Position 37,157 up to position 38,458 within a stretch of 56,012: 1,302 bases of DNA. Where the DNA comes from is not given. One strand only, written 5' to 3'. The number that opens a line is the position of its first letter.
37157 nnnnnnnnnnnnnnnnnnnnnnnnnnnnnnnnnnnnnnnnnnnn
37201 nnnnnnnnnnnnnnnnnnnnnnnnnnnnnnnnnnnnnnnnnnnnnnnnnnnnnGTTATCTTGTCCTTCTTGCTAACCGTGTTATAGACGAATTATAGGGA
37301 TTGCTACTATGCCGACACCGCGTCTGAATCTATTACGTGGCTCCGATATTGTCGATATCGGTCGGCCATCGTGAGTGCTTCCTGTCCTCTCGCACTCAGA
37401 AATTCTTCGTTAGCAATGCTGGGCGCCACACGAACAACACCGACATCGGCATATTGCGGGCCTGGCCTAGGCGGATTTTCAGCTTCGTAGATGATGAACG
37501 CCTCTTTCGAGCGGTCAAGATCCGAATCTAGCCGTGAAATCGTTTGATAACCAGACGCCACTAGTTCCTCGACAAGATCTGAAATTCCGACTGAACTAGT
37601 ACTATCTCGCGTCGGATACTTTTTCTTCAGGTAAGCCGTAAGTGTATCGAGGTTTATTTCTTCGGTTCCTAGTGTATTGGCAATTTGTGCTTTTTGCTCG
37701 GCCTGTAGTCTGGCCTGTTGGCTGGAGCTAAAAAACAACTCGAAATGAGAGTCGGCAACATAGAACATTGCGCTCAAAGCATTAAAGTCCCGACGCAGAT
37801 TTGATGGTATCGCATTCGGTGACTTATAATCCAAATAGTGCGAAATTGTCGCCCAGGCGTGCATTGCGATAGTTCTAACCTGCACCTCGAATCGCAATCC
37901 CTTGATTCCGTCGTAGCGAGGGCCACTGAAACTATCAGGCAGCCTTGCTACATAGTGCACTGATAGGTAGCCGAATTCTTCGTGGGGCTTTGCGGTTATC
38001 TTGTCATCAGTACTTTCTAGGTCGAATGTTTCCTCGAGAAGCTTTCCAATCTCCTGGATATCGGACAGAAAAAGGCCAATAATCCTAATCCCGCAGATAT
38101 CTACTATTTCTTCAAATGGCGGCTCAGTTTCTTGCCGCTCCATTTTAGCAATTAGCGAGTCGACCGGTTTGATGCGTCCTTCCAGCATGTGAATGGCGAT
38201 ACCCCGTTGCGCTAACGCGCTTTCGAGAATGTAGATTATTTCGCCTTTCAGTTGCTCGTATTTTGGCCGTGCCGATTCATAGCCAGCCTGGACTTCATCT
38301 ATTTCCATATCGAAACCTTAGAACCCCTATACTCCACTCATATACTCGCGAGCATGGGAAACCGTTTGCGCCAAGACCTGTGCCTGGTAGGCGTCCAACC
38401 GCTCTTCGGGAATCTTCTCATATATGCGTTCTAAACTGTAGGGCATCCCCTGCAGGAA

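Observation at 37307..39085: AT-rich RelA/SpoT-type alarmone synthetase (toxSAS/CapRel-like architecture?) inserted inside the hisZG-DCB operon next to a Zn-PLC-fold gene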

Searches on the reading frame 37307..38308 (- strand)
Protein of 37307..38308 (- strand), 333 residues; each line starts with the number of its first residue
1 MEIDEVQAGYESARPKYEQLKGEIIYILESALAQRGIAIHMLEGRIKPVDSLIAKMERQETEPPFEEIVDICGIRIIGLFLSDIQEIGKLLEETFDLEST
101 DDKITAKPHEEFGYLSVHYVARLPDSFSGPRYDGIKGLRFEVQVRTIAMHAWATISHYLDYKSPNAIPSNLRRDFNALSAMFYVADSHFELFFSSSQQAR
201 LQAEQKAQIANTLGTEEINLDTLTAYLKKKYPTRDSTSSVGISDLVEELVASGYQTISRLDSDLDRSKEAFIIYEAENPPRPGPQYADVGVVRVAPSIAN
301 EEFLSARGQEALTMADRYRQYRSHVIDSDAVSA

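Call 3: search_protein_families(library=pfam, proteins=[window:37307-38308:-], max_evalue=0.01)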
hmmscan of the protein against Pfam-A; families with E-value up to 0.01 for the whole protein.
window:37307-38308:- (333 aa): 1 family
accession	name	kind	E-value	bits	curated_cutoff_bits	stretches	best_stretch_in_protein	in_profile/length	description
PF04607.23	RelA_SpoT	-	1.6e-23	83.5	27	1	44-164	1-111/113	Region found in RelA / SpoT proteins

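Call 4: search_protein_families(library=padloc, proteins=[window:37307-38308:-], max_evalue=0.01)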
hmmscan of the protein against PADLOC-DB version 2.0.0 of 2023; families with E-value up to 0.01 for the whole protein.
window:37307-38308:- (333 aa): 1 family
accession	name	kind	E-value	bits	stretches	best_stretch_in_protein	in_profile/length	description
PDLC04999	PDC-S33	-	8e-17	59.7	1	41-218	67-237/349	-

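Call 5: search_protein_families(library=ncbifam, proteins=[window:37307-38308:-], max_evalue=0.01)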
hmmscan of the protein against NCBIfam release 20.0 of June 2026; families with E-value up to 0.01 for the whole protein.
window:37307-38308:- (333 aa): 3 families
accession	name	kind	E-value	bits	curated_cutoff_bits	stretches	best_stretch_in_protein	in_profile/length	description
NF053588.1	GTPPhKinYjbM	equivalog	6.7e-25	88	320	1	38-187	36-183/201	GTP diphosphokinase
TIGR00691.1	spoT_relA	subfamily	6.2e-08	31.4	499.2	1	9-155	176-308/687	RelA/SpoT family protein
NF008124.0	PRK10872.1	equivalog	0.00042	19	728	1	18-156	226-350/744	GTP diphosphokinase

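Call 6: find_homologous_proteins(query=window:37307-38308:-, max_evalue=0.001)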
Query window:37307-38308:- (333 aa): 270 proteins with E <= 0.001 among 2387 candidates; the best 120 are listed.
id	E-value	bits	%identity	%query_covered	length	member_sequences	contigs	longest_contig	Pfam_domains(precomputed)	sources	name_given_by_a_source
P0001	2.6e-210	715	98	100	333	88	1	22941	PF04607.24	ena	-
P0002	2.4e-205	699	96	100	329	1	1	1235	PF04607.24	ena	-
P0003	3.8e-205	698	96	100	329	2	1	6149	PF04607.24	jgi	-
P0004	1.3e-204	696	97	100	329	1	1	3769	PF04607.24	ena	-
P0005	1.7e-204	696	97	100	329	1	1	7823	PF04607.24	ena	-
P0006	1.2e-203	693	96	100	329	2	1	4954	PF04607.24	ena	-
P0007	3.0e-203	692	97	100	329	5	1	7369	PF04607.24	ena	-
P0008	5.7e-197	671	93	100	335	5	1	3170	PF04607.24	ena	-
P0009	6.4e-134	464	66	97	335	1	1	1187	PF04607.24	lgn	-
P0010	1.6e-112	394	58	98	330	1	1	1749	PF04607.24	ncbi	-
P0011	1.1e-110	388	55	98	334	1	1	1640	PF04607.24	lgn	-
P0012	3.1e-110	386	56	96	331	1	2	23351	PF04607.24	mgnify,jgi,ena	mgnify:CR=1 FL=1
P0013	2.3e-109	384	56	96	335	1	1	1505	PF04607.24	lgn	-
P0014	3.1e-109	383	56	97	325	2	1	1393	PF04607.24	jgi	-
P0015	3.3e-109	383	54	98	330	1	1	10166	PF04607.24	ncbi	-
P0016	8.2e-109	382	59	92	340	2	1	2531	PF04607.24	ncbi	-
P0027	2.5e-106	374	54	92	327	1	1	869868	PF04607.24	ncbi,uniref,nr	ncbi:hypothetical protein OW763_05965 [Clostridium aestuarii]|uniref:RelA/SpoT domain-containing pro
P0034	9.4e-105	368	52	98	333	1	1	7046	PF04607.24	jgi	jgi:putative GTP pyrophosphokinase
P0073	3.2e-100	354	52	97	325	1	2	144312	PF04607.24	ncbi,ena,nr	ncbi:MAG: hypothetical protein IIA92_03975 [Chloroflexi bacterium]|nr:hypothetical protein [Chlorofl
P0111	1.3e-89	319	48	91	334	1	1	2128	PF04607.24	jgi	jgi:ppGpp synthetase/RelA/SpoT-type nucleotidyltranferase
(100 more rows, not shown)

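Call 7: search_solved_structures(query=window:37307-38308:-, max_evalue=0.01, show_alignments=3)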
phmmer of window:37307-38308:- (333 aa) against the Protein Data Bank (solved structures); distinct sequences matched with E-value up to 0.01: 8.
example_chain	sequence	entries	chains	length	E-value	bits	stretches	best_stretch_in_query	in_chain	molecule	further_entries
5f2v_V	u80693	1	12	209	1.8e-18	70.3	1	39-179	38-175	GTP pyrophosphokinase YjbM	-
5dec_A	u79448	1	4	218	2e-18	70.1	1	39-179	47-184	GTP pyrophosphokinase YjbM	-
5ded_D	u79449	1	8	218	2e-18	70.1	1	39-179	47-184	GTP pyrophosphokinase YjbM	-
3l9d_A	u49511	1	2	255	8.3e-18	68.1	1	35-205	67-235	Putative GTP pyrophosphokinase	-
2be3_A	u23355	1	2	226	9.4e-17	64.6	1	38-188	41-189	GTP pyrophosphokinase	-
6fgk_A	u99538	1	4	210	3.5e-15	59.4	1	40-181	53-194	GTP pyrophosphokinase YwaC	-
6fgj_A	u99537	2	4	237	9.7e-15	58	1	38-165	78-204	GTP pyrophosphokinase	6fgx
6ewz_A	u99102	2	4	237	2.7e-14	56.5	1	38-166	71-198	GTP pyrophosphokinase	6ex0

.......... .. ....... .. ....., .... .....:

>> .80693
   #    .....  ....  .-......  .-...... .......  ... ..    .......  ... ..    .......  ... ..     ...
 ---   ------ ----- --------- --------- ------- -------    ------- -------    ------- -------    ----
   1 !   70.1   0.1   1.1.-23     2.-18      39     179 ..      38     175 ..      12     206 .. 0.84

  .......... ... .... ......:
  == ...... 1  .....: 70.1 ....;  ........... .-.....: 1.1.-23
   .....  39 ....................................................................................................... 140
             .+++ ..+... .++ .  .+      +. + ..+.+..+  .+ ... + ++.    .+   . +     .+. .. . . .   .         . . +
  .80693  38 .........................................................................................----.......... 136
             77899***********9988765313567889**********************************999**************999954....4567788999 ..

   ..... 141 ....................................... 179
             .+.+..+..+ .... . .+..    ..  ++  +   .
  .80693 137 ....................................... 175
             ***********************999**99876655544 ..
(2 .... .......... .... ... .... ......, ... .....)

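Call 8: find_encoding_contigs(protein=P0001, flank=8000, max_places=6)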
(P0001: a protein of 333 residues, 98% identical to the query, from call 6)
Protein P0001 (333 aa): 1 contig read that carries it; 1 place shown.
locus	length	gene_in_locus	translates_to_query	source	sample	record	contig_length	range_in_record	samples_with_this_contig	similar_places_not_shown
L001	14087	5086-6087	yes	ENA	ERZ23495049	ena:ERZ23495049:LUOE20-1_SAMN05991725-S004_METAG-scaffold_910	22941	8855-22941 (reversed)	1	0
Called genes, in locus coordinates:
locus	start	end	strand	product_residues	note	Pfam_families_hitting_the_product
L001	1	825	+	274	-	?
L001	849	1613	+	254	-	PF00106:adh_short, PF13561:adh_short_C2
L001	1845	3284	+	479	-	PF13393:tRNA-synt_His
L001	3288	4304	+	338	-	PF01634:HisG, PF08029:HisG_C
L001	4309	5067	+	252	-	PF00882:Zn_dep_PLPC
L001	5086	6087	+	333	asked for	PF04607:RelA_SpoT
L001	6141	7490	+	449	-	PF00815:Histidinol_dh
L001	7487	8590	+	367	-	PF00155:Aminotran_1_2, PF01041:DegT_DnrJ_EryC1 (weak), PF01053:Cys_Met_Meta_PP (weak), PF04864:Alliinase_C (weak)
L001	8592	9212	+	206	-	PF00475:IGPD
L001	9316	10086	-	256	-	PF00378:ECH_1, PF16113:ECH_2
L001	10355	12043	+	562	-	PF02776:TPP_enzyme_N, PF00205:TPP_enzyme_M, PF02775:TPP_enzyme_C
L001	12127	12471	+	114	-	PF06155:GBBH-like_N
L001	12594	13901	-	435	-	PF05977:MFS_3, PF07690:MFS_1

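Call 9: find_encoding_contigs(protein=P0027, flank=6000, max_places=3)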
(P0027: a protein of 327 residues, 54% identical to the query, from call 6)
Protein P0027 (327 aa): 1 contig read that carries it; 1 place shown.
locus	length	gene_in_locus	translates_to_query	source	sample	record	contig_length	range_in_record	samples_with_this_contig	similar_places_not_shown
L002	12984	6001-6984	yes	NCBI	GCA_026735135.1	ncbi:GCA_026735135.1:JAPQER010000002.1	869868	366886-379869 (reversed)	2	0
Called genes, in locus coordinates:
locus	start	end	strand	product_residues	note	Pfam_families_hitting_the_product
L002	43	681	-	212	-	PF01476:LysM, PF00188:CAP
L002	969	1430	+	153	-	PF03848:TehB, PF13489:Methyltransf_23 (faint), PF13847:Methyltransf_31, PF08241:Methyltransf_11, PF08242:Methyltransf_12, PF13649:Methyltransf_25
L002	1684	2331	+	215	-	PF01966:HD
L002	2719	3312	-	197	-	-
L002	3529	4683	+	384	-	PF07885:Ion_trans_2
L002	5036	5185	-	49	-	-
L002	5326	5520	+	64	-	PF14056:DUF4250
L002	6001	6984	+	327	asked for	PF04607:RelA_SpoT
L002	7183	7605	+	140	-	PF13328:HD_4 (weak)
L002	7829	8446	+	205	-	-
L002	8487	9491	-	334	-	PF04607:RelA_SpoT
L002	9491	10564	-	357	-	PF04245:NA37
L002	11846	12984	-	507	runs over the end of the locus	PF00753:Lactamase_B, PF12706:Lactamase_B_2 (weak), PF16661:Lactamase_B_6, PF10996:Beta-Casp, PF07521:RMMBL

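Call 10: find_encoding_contigs(protein=P0073, flank=6000, max_places=3)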
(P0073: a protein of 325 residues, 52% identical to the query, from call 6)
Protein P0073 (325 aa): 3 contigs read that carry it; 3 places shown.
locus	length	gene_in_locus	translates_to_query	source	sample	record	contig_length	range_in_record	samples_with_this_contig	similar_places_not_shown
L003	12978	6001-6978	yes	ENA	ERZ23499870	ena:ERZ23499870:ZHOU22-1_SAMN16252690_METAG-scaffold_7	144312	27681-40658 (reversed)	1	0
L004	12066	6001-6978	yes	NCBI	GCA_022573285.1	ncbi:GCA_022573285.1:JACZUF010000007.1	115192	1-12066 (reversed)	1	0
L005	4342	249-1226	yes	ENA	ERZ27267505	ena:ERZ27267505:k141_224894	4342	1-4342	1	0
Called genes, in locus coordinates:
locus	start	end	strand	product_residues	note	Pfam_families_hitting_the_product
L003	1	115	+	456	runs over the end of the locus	PF00587:tRNA-synt_2b, PF03129:HGTP_anticodon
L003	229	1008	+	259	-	PF03099:BPL_LplA_LipB, PF02237:BPL_C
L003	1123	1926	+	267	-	PF00106:adh_short, PF08659:KR, PF13561:adh_short_C2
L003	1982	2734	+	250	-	PF00106:adh_short, PF13561:adh_short_C2, PF23441:SDR (faint)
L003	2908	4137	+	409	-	PF13393:tRNA-synt_His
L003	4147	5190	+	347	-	PF01634:HisG, PF08029:HisG_C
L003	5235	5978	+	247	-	PF00882:Zn_dep_PLPC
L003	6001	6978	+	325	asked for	PF04607:RelA_SpoT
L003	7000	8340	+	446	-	PF00815:Histidinol_dh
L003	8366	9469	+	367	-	PF00155:Aminotran_1_2, PF01041:DegT_DnrJ_EryC1 (weak)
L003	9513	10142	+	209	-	PF00475:IGPD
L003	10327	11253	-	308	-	PF04991:LicD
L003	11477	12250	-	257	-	PF00378:ECH_1, PF16113:ECH_2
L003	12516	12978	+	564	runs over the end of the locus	PF02776:TPP_enzyme_N, PF00205:TPP_enzyme_M, PF02775:TPP_enzyme_C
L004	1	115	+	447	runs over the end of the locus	PF00587:tRNA-synt_2b, PF03129:HGTP_anticodon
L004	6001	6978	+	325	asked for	PF04607:RelA_SpoT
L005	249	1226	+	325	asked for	PF04607:RelA_SpoT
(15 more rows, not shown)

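Call 14: find_related_loci(query=A1, collection=genome_contigs, flank=6000)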
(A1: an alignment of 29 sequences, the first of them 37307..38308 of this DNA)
Query A1 (333 aa) in genome_contigs; peptide patterns used: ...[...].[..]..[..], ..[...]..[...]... (x = any residue, [..] = any of these).
174 stretches matched a pattern; 164 encode a relative of the query (tblastn E <= 1e-3); the best 80 are kept; 80 distinct loci.
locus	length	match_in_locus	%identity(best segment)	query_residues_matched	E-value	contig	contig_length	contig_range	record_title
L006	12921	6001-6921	54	1-307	2e-117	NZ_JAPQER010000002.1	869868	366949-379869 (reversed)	Clostridium aestuarii strain HY-45-18 spades_K_17_127_2, whole genome shotgun sequence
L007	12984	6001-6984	54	10-321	2e-114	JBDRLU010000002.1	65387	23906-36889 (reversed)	MAG: Chloroflexota bacterium isolate MEGAHIT-group-1.796 k141_11507254, whole genome shotgun sequence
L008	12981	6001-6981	54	1-318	1e-112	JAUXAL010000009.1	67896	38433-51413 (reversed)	MAG: Phycisphaerae bacterium isolate CSMAG_2761 CSMAG_2761_k141_226784_length_67896_cov_53.5205, whole genome shotgun se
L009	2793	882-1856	53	1-322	6e-116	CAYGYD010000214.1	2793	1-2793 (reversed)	MAG TPA_asm: uncultured Dehalococcoidales bacterium isolate ERP119294_co4_27 genome assembly, contig: NODE_62760_length_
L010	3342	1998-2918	53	1-307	7e-111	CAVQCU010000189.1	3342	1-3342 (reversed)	MAG: uncultured delta proteobacterium isolate MFD02138.bin.2.50 genome assembly, contig: contig_6535, whole genome shotg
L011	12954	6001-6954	54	1-308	5e-108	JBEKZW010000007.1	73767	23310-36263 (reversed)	MAG: Sedimentisphaerales bacterium isolate SPRUCE 79 SPRUCE_79_7, whole genome shotgun sequence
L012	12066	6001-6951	52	1-322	1e-106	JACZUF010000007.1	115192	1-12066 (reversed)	MAG: Chloroflexota bacterium isolate B15T1B11 B15T1B11_NODE35, whole genome shotgun sequence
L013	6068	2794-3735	52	1-306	3e-105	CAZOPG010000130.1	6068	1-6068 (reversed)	MAG TPA_asm: uncultured Planctomycetaceae bacterium isolate binchicken_co181_78 genome assembly, contig: NODE_28908_leng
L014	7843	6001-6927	51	10-322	1e-100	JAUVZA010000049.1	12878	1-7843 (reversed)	MAG: Dehalococcoidia bacterium isolate CSMAG_1256 CSMAG_1256_k141_1273438_length_12878_cov_20.9655, whole genome shotgun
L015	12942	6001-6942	47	8-319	2e-92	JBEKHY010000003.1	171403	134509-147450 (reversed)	MAG: Verrucomicrobiota bacterium isolate SPRUCE 288 SPRUCE_288_3, whole genome shotgun sequence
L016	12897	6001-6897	46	7-307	1e-89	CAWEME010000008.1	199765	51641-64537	MAG: uncultured Alphaproteobacteria bacterium isolate MFD03044.bin.1.109 genome assembly, contig: contig_23378, whole ge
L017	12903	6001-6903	46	3-303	2e-86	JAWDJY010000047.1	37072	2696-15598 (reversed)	MAG: Geobacteraceae bacterium isolate SKOL NODE_58_length_37072_cov_4.370037, whole genome shotgun sequence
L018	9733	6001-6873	48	5-294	5e-86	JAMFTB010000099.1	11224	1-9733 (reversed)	MAG: Terriglobus sp. isolate NGEE_A_bin12 k127_736851, whole genome shotgun sequence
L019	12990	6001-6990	40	1-331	1e-83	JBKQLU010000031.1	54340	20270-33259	MAG: Desulfobaccales bacterium isolate CRr3G3H3I__bin_20 CRr3G3H3I_000000134784, whole genome shotgun sequence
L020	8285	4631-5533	44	3-303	1e-81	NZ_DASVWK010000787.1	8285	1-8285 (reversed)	MAG: Archangium sp. isolate SMAG_U3368 k141_21939, whole genome shotgun sequence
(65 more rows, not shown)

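Call 21: search_solved_structures(query=A1, max_evalue=10, show_alignments=0)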
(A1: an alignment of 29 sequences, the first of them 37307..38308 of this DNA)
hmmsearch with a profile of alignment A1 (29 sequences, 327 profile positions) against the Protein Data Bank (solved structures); distinct sequences matched with E-value up to 10: 20.
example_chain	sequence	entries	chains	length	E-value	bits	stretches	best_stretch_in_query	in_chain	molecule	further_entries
5f2v_V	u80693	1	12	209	2.8e-26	95.6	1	31-176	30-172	GTP pyrophosphokinase YjbM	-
5dec_A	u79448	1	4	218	3.3e-26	95.4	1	31-176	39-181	GTP pyrophosphokinase YjbM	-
5ded_D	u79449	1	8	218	3.3e-26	95.4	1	31-176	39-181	GTP pyrophosphokinase YjbM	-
6fgk_A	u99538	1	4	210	5.9e-26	94.6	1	31-177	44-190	GTP pyrophosphokinase YwaC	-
6fgj_A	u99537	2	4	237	8.6e-23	84.2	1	35-164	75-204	GTP pyrophosphokinase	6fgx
6ewz_A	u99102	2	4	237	1.2e-22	83.7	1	35-164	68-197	GTP pyrophosphokinase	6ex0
2be3_A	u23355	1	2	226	2.1e-22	82.9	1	33-189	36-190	GTP pyrophosphokinase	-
3l9d_A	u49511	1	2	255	7.7e-22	81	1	33-205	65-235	Putative GTP pyrophosphokinase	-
9erv_A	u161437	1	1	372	1.8e-05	27.2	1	41-159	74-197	RelA/SpoT family protein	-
7ztb_A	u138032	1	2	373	1.8e-05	27.2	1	41-159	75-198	RelA/SpoT family protein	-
9s6k_B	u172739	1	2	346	0.00025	23.5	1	25-153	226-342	GTP pyrophosphokinase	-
5iqr_8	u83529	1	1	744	0.0044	19.4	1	11-153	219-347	GTP pyrophosphokinase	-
5kps_A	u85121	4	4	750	0.0045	19.4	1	11-153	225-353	GTP pyrophosphokinase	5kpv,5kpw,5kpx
5l3p_z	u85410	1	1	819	0.0055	19.1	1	11-153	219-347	GTP pyrophosphokinase,GTP pyrophosphokinase,GTP pyrophosphokinase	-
5xnx_A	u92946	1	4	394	0.02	17.2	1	29-81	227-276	Bifunctional (p)ppGpp synthase/hydrolase RelA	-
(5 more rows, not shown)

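Call 29: predict_structure(alignment_id=A1)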
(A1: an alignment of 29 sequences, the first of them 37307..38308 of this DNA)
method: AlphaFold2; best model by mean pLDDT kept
length: 333 residues; sequences in the alignment: 29
mean_pLDDT: 89.4   pTM: 0.74
mean pLDDT of the five models: 89.4, 88.1, 86.5, 86.4, 77.9
residues with pLDDT >= 90: 204; 70-90: 112; 50-70: 12; < 50: 5
segments of 3 or more residues with pLDDT < 50: 110-113
pLDDT, mean of each block of 10 residues (from residue 1): 87 96 98 95 96 87 83 95 93 97 68 75 95 95 94 84 81 84 85 86 83 90 94 94 95 96 95 95 92 95 87 88 82 52
secondary structure, 60 per line:
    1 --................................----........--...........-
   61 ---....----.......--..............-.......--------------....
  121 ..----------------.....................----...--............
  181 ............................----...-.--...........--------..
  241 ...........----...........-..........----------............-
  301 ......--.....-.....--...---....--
elements in order: H3-34 E39-46 H49-59 H64-67 E72-78 H81-94 E96-102 E117-122 E139-146 H147-159 H169-208 H220-230 H239-251 H257-266 H268-277 H288-299 H301-306 H309-313 H315-319 H328-331
